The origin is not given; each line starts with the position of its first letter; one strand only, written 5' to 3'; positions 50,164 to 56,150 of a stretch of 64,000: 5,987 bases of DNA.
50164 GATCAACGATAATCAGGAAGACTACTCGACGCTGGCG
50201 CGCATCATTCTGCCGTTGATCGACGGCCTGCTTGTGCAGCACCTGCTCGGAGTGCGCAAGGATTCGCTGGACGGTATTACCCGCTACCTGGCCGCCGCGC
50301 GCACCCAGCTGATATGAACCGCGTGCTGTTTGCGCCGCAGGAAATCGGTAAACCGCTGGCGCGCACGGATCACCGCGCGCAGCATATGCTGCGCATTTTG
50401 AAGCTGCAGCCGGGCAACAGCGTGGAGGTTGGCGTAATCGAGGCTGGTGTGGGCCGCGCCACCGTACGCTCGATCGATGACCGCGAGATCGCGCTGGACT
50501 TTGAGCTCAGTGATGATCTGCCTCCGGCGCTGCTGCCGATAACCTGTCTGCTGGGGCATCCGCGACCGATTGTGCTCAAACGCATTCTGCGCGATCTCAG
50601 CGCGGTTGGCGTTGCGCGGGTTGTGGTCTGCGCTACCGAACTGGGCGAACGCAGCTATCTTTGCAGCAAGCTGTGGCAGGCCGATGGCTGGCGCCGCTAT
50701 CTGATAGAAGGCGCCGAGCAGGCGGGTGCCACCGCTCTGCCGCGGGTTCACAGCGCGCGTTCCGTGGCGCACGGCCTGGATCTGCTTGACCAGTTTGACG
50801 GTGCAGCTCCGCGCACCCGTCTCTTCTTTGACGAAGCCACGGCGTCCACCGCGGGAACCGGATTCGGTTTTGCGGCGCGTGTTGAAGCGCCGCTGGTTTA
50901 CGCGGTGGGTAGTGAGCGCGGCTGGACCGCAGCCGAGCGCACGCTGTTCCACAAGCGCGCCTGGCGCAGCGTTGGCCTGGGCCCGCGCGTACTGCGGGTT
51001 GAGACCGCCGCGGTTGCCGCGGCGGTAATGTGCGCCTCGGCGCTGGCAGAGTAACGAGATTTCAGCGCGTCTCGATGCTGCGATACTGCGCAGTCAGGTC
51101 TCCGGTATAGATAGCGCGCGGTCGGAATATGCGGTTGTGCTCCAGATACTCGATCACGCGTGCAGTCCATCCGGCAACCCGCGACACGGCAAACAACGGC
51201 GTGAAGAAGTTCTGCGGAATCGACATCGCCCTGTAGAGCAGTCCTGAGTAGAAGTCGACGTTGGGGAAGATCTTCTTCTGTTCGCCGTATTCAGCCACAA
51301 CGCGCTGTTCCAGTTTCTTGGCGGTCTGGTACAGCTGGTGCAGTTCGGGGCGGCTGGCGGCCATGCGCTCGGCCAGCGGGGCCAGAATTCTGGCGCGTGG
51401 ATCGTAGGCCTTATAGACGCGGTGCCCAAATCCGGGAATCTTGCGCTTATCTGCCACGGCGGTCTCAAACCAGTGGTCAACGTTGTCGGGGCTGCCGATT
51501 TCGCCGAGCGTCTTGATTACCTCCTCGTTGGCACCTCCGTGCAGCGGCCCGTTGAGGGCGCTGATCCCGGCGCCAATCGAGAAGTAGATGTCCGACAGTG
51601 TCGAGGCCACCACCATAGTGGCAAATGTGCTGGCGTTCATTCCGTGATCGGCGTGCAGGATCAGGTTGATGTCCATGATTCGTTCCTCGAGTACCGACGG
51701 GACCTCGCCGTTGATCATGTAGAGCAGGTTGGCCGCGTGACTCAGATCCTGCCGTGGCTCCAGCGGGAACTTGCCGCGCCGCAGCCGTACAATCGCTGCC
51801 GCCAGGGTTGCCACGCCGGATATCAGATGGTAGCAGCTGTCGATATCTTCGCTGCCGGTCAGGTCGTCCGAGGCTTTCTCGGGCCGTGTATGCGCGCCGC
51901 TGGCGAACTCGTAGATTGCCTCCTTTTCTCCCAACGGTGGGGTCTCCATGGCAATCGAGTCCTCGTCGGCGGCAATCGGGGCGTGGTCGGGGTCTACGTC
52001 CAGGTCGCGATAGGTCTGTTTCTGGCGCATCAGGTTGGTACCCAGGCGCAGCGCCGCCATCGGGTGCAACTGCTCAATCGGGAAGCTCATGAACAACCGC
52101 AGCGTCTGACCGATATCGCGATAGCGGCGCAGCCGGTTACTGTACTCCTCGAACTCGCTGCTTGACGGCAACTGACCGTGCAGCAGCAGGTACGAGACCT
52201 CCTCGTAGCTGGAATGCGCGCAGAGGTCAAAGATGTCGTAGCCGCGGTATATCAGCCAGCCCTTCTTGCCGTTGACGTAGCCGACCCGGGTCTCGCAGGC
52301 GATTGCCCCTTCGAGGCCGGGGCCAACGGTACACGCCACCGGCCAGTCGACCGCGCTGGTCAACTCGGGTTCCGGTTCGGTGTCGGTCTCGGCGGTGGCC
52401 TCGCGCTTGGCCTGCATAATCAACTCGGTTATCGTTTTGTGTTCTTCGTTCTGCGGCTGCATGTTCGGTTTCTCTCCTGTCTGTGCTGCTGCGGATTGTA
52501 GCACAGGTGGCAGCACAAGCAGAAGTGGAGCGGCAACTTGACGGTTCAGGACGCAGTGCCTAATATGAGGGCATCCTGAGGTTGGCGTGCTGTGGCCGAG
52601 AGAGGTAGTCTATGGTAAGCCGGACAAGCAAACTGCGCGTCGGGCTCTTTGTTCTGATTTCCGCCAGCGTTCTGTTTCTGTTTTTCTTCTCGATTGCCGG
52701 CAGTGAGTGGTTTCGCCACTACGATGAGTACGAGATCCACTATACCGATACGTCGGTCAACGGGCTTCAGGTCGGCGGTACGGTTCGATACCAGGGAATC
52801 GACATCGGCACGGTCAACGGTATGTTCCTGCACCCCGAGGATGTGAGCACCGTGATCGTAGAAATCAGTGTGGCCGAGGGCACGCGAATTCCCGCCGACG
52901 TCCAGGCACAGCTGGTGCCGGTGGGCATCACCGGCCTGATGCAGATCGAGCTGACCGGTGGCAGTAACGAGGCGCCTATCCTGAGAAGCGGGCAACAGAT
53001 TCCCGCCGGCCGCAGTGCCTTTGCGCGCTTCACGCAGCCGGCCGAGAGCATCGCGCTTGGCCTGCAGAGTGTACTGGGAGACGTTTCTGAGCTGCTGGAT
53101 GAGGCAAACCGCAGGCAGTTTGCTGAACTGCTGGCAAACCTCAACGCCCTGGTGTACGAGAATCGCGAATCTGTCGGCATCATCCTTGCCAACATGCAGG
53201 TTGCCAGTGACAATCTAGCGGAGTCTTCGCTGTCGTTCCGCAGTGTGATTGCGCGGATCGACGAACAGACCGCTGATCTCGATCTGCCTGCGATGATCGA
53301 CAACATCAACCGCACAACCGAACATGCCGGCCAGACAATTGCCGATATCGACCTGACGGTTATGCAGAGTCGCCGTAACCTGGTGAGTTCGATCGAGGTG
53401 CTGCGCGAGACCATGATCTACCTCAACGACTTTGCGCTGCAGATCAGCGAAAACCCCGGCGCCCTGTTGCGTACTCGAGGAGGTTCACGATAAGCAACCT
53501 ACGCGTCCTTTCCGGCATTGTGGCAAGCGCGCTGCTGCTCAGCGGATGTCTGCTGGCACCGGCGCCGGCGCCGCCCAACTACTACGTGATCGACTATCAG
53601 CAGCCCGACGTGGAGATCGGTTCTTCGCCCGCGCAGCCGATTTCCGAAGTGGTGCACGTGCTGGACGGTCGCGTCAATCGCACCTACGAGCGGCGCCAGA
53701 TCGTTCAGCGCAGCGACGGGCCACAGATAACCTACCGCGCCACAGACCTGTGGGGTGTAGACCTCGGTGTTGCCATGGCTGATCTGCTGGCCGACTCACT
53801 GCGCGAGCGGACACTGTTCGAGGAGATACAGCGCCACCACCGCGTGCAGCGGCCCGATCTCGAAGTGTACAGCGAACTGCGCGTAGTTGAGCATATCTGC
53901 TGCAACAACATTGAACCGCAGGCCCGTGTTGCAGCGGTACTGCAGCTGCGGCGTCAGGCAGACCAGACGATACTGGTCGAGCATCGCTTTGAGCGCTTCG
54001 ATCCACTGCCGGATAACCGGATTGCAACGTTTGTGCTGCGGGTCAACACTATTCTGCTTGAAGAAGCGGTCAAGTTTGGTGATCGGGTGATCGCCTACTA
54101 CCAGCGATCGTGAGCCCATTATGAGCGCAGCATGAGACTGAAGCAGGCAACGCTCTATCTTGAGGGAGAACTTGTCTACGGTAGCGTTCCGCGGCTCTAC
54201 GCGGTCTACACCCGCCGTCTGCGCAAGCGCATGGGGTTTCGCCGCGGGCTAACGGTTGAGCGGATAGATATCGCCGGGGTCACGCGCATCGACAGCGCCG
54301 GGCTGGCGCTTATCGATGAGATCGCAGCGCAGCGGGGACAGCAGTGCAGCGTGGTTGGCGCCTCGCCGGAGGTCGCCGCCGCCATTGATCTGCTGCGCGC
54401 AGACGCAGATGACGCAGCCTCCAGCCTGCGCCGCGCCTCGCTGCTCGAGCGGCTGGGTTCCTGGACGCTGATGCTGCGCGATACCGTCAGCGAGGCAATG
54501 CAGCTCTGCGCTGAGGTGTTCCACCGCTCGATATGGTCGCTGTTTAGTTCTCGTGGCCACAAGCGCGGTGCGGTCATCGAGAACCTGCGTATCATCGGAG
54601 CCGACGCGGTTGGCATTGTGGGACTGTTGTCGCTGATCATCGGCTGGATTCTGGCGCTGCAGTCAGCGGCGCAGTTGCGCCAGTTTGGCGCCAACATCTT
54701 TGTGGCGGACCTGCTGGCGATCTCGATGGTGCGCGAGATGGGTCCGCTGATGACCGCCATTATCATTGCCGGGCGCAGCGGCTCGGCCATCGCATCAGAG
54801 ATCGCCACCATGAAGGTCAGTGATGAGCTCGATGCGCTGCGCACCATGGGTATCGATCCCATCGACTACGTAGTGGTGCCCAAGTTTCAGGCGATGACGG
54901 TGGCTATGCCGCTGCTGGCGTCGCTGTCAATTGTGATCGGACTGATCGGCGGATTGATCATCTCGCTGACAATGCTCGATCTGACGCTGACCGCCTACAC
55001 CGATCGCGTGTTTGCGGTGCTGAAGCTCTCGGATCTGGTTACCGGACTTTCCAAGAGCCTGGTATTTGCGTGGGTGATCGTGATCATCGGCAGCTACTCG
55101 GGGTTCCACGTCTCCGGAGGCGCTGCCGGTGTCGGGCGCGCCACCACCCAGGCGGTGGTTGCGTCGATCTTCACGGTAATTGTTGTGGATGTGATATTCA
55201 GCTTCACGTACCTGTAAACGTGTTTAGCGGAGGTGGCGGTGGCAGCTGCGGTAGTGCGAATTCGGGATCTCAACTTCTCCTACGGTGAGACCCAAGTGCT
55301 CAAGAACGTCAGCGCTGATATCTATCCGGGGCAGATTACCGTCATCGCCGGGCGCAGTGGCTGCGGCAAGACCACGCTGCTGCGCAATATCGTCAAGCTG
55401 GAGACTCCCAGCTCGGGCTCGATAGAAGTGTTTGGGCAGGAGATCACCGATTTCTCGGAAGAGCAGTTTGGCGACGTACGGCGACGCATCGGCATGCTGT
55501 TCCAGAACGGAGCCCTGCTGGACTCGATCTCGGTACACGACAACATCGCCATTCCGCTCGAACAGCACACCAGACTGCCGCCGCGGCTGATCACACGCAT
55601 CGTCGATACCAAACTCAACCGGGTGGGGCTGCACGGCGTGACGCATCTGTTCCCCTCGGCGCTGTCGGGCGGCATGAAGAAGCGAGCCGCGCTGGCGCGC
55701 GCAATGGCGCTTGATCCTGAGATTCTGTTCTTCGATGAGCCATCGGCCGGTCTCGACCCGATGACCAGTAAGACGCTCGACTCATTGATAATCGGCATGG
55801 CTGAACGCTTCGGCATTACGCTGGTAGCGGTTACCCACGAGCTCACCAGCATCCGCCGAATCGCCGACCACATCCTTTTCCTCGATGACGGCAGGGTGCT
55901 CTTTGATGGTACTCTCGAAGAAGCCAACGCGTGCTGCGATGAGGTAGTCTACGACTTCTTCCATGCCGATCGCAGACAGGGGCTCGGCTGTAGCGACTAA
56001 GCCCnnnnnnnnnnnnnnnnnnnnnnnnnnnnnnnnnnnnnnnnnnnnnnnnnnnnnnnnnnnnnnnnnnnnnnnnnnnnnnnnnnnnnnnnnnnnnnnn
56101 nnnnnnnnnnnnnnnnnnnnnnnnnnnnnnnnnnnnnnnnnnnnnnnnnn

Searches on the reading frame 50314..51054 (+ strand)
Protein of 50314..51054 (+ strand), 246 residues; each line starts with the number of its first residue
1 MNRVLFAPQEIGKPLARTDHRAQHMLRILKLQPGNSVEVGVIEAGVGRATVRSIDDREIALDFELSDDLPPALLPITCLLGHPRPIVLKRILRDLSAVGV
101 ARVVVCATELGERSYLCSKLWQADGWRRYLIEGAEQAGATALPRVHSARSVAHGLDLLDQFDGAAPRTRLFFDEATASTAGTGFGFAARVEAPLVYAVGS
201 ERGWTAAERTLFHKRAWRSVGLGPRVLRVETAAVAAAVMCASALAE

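Call 58: search_protein_families(library=pfam, proteins=[window:50314-51054:+], max_evalue=0.000001)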
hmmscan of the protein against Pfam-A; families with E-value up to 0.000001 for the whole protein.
window:50314-51054:+ (246 aa): 1 family
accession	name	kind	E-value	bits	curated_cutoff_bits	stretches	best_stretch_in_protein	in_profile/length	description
PF04452.19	Methyltrans_RNA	-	2.7e-29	102.3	23.9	1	74-237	5-161/165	RNA methyltransferase domain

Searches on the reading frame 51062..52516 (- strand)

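Call 58: search_protein_families(library=pfam, proteins=[window:51062-52516:-], max_evalue=0.000001)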
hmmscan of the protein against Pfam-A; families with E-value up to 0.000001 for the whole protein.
window:51062-52516:- (484 aa): 1 family
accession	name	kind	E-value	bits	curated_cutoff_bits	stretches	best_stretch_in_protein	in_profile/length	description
PF00285.26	Citrate_synt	-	3.7e-122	408.2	27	1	67-467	1-357/357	Citrate synthase, C-terminal domain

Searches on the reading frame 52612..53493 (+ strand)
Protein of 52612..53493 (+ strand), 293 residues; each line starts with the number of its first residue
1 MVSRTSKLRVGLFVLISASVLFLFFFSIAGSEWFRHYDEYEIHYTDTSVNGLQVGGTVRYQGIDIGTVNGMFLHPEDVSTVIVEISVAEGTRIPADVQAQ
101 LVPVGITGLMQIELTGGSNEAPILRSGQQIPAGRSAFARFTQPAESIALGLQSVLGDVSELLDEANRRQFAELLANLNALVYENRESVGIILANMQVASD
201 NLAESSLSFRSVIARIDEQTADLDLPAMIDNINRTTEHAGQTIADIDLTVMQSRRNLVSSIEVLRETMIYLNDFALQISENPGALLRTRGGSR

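Call 58: search_protein_families(library=pfam, proteins=[window:52612-53493:+], max_evalue=0.000001)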
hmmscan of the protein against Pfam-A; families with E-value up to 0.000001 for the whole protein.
window:52612-53493:+ (293 aa): 1 family
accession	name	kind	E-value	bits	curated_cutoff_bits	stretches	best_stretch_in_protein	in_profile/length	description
PF02470.25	MlaD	-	7.1e-13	49.1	25.1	1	40-117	3-81/81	MlaD protein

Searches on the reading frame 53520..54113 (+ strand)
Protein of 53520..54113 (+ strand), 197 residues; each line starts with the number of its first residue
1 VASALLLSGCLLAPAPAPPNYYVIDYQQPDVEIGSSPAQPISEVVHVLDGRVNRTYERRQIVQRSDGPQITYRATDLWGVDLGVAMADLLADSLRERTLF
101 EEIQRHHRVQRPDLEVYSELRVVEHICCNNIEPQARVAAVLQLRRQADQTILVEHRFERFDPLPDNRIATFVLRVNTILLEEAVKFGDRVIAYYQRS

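Call 58: search_protein_families(library=pfam, proteins=[window:53520-54113:+], max_evalue=0.000001)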
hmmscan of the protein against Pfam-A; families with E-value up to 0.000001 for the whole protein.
window:53520-54113:+ (197 aa): 1 family
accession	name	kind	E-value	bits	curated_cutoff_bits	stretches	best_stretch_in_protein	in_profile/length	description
PF03886.18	ABC_trans_aux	-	1.9e-09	37.8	26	1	35-179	14-153/161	ABC-type transport auxiliary lipoprotein component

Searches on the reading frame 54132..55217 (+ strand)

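Call 58: search_protein_families(library=pfam, proteins=[window:54132-55217:+], max_evalue=0.000001)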
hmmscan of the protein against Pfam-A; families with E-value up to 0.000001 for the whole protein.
window:54132-55217:+ (361 aa): 2 families
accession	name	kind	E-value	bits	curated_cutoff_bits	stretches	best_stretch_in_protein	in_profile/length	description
PF02405.21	MlaE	-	6.2e-75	251.9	22.5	1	149-358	2-211/212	Permease MlaE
PF13466.11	STAS_2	-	3e-07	30.9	29.2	1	10-90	3-79/80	STAS domain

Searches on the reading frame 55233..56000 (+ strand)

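Call 58: search_protein_families(library=pfam, proteins=[window:55233-56000:+], max_evalue=0.000001)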
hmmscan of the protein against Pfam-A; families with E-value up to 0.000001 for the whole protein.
window:55233-56000:+ (255 aa): 2 families
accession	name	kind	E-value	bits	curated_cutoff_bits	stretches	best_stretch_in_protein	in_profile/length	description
PF00005.33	ABC_tran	-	1.6e-32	113.4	25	1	23-171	1-136/137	ABC transporter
PF13304.12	AAA_21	-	1.3e-07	32.4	27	0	142-203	236-299/304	AAA domain, putative AbiEii toxin, Type IV TA system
